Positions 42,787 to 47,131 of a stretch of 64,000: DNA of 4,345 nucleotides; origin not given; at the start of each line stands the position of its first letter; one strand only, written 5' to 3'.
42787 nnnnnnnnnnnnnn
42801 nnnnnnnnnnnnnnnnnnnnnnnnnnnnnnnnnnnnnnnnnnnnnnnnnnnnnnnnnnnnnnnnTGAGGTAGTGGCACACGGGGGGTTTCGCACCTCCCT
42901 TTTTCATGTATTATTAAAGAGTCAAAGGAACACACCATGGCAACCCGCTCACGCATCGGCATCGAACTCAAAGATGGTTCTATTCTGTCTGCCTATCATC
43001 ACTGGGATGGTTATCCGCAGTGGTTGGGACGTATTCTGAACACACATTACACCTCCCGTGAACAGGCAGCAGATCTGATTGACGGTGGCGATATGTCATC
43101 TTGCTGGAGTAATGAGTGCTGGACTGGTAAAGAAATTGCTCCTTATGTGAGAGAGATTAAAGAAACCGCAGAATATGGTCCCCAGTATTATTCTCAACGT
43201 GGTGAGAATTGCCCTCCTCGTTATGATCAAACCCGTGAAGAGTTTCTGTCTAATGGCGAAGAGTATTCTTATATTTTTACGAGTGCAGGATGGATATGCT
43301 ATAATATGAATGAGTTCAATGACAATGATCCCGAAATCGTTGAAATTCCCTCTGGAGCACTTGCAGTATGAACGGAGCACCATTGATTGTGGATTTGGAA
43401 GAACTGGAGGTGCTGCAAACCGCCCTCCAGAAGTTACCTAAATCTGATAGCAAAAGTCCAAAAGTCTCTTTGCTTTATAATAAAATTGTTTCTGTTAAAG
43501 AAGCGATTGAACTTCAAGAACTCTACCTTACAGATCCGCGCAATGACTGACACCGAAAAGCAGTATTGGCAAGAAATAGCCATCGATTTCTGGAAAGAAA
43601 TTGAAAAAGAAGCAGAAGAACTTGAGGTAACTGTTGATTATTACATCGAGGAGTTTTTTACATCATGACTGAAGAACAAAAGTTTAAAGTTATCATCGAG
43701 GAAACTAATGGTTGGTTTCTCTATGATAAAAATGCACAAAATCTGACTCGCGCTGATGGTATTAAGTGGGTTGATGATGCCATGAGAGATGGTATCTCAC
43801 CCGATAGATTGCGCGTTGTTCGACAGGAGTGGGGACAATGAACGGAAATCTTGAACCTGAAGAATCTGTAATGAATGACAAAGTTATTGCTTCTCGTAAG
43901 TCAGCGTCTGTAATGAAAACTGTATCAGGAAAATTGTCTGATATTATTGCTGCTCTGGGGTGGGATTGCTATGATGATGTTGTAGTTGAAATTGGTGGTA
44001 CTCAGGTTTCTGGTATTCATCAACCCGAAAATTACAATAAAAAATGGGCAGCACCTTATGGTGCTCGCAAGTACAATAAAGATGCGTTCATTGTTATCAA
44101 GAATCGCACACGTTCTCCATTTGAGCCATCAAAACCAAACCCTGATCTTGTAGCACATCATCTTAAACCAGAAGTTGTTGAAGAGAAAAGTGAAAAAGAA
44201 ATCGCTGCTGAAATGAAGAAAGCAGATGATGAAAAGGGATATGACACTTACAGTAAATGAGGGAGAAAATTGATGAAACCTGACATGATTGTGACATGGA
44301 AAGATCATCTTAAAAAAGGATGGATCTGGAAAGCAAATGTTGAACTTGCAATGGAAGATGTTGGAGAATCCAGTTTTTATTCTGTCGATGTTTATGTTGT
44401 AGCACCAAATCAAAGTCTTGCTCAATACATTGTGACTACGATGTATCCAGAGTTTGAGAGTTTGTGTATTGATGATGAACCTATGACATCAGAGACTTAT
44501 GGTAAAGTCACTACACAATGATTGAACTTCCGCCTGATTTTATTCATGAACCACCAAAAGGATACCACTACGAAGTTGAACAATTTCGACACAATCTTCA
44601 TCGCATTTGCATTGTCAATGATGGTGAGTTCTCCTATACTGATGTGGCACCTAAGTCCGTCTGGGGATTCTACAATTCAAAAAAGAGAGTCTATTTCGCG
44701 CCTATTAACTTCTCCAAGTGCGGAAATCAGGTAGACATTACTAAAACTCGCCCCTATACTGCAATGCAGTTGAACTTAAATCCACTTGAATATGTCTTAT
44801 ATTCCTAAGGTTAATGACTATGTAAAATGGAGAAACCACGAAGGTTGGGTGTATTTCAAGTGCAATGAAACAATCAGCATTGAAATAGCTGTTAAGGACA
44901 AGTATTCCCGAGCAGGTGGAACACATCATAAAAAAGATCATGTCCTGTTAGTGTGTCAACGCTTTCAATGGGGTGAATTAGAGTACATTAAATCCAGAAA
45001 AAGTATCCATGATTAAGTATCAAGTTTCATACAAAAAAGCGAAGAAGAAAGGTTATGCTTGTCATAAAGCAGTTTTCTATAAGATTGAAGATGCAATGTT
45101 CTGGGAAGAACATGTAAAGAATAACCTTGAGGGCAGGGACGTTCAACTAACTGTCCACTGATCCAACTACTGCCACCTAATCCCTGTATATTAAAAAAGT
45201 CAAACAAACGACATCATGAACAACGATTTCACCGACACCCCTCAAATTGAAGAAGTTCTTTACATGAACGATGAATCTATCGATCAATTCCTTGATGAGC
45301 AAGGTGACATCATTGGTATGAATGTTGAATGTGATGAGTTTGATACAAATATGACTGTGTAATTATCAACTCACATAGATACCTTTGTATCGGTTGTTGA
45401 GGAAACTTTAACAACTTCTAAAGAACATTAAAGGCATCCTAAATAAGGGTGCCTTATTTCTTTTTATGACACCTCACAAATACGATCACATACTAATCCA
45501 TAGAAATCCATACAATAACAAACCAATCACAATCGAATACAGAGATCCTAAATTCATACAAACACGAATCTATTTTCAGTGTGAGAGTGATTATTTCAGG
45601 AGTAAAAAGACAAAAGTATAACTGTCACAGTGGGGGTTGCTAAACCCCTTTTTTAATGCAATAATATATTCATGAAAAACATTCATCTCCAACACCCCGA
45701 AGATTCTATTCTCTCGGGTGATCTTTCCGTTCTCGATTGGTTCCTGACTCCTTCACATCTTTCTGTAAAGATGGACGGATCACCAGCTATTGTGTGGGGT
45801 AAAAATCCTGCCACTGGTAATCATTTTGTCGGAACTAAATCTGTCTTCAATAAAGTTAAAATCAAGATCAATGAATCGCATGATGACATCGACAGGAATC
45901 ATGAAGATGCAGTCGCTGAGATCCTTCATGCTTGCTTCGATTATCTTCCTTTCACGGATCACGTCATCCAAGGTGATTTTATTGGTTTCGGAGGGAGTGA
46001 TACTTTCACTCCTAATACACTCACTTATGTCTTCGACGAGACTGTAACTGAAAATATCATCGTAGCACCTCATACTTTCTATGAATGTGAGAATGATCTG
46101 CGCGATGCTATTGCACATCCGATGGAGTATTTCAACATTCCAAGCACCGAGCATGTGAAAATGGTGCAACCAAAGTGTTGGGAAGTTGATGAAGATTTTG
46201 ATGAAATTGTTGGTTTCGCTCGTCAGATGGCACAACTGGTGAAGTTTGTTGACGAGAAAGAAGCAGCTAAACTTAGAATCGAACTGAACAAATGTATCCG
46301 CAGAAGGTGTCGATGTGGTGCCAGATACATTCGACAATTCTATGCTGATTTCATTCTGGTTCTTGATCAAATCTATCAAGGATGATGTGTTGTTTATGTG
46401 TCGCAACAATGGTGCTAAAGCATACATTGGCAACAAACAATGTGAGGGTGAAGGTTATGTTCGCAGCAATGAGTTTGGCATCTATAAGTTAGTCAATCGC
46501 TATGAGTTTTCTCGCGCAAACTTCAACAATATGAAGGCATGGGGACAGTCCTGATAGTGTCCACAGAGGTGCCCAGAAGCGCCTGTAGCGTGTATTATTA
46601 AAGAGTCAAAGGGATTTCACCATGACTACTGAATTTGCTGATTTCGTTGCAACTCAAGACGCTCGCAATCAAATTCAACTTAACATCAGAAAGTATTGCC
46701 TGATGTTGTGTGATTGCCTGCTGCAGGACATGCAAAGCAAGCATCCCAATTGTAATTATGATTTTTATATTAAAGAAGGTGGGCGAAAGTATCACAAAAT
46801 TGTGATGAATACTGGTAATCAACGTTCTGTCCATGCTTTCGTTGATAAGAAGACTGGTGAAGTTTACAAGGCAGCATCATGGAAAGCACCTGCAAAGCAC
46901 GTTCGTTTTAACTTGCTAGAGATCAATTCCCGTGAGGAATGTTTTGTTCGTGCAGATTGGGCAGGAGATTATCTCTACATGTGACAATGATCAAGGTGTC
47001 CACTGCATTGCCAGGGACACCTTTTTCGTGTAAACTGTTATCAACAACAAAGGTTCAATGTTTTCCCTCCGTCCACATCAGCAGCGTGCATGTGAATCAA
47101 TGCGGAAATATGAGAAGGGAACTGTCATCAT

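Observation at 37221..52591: Ten copies of a dyad element phased to a -10 box across the accessory region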

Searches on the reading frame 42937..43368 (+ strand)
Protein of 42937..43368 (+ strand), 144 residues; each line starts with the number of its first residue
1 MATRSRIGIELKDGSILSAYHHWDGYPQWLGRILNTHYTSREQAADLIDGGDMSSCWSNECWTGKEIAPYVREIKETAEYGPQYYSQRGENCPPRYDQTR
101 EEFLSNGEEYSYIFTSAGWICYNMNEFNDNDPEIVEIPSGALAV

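Call 50: find_related_loci(query=window:42937-43368:+, collection=viral_contigs, flank=10000)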
Query window:42937-43368:+ (144 aa) in viral_contigs; peptide patterns used: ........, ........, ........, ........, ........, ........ (x = any residue, [..] = any of these).
364 stretches matched a pattern; 357 encode a relative of the query (tblastn E <= 1e-3); the best 80 are kept; 80 distinct loci.
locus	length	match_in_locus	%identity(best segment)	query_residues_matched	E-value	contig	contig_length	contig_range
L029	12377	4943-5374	91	1-144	5e-92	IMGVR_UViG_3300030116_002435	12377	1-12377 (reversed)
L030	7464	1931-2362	92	1-144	3e-91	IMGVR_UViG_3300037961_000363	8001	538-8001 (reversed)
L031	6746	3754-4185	92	1-144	3e-91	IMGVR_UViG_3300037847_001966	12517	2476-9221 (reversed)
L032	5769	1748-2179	92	1-144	1e-90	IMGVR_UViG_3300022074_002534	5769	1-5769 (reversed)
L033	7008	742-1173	91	1-144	1e-88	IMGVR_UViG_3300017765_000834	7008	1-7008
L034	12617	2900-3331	87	1-144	2e-88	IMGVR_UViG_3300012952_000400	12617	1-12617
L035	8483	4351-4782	85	1-144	1e-87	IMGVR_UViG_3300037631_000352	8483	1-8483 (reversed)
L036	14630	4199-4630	83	1-144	7e-84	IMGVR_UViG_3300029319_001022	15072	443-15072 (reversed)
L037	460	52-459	90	1-136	7e-94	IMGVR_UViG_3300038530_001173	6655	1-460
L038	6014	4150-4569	84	1-140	5e-83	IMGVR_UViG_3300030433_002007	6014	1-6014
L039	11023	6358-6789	84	1-144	1e-82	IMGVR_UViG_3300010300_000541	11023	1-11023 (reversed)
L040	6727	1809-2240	83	1-144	2e-82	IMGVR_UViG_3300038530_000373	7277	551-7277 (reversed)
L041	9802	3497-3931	83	1-144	4e-81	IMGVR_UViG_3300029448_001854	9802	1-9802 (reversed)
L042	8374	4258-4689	81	1-144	7e-81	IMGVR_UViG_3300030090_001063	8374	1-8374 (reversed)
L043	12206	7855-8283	81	1-143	3e-80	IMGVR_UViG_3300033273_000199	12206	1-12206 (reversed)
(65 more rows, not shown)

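Call 68: search_protein_families(library=pfam, proteins=[window:42937-43368:+], max_evalue=0.01)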
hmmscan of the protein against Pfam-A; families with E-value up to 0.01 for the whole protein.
window:42937-43368:+ (144 aa): 0 families

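Call 69: search_protein_families(library=phrogs, proteins=[window:42937-43368:+], max_evalue=0.001)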
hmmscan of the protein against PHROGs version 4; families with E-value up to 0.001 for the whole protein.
window:42937-43368:+ (144 aa): 2 families
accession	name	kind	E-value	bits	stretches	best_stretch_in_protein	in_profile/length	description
phrog_1987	-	unknown function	5.1e-44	150.7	1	1-131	1-124/128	-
phrog_23089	-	unknown function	2.8e-12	47.8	1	1-130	1-121/239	-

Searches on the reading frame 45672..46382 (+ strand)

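Call 68: search_protein_families(library=pfam, proteins=[window:45672-46382:+], max_evalue=0.01)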
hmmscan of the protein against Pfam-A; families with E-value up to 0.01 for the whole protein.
window:45672-46382:+ (237 aa): 1 family
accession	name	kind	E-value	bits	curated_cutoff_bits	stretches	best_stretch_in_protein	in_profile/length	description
PF19782.4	DUF6267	-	2.4e-60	205.3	27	1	3-211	1-257/376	Family of unknown function (DUF6267)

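Call 69: search_protein_families(library=phrogs, proteins=[window:45672-46382:+], max_evalue=0.001)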
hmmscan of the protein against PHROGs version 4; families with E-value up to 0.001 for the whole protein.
window:45672-46382:+ (237 aa): 1 family
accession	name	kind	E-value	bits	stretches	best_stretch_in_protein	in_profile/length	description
phrog_455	-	unknown function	6.8e-94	317.8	1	1-211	23-249/764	-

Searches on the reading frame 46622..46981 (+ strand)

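Call 68: search_protein_families(library=pfam, proteins=[window:46622-46981:+], max_evalue=0.01)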
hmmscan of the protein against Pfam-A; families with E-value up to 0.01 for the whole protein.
window:46622-46981:+ (120 aa): 1 family
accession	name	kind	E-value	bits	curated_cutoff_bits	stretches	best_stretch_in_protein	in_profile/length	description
PF24835.1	DUF7717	-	1.9e-56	189.7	27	1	5-120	1-117/117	Family of unknown function (DUF7717)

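Call 69: search_protein_families(library=phrogs, proteins=[window:46622-46981:+], max_evalue=0.001)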
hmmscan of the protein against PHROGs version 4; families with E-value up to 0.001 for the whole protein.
window:46622-46981:+ (120 aa): 4 families
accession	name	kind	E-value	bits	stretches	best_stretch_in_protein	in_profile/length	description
phrog_818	-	unknown function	1.4e-52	178.6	1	1-120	1-126/127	-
phrog_5014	-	unknown function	3.9e-17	63.5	1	52-100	38-93/110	-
phrog_3274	-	unknown function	1.6e-15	58.6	1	44-119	33-111/113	-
phrog_10383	-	unknown function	9.1e-10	39.9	1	42-98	43-103/125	-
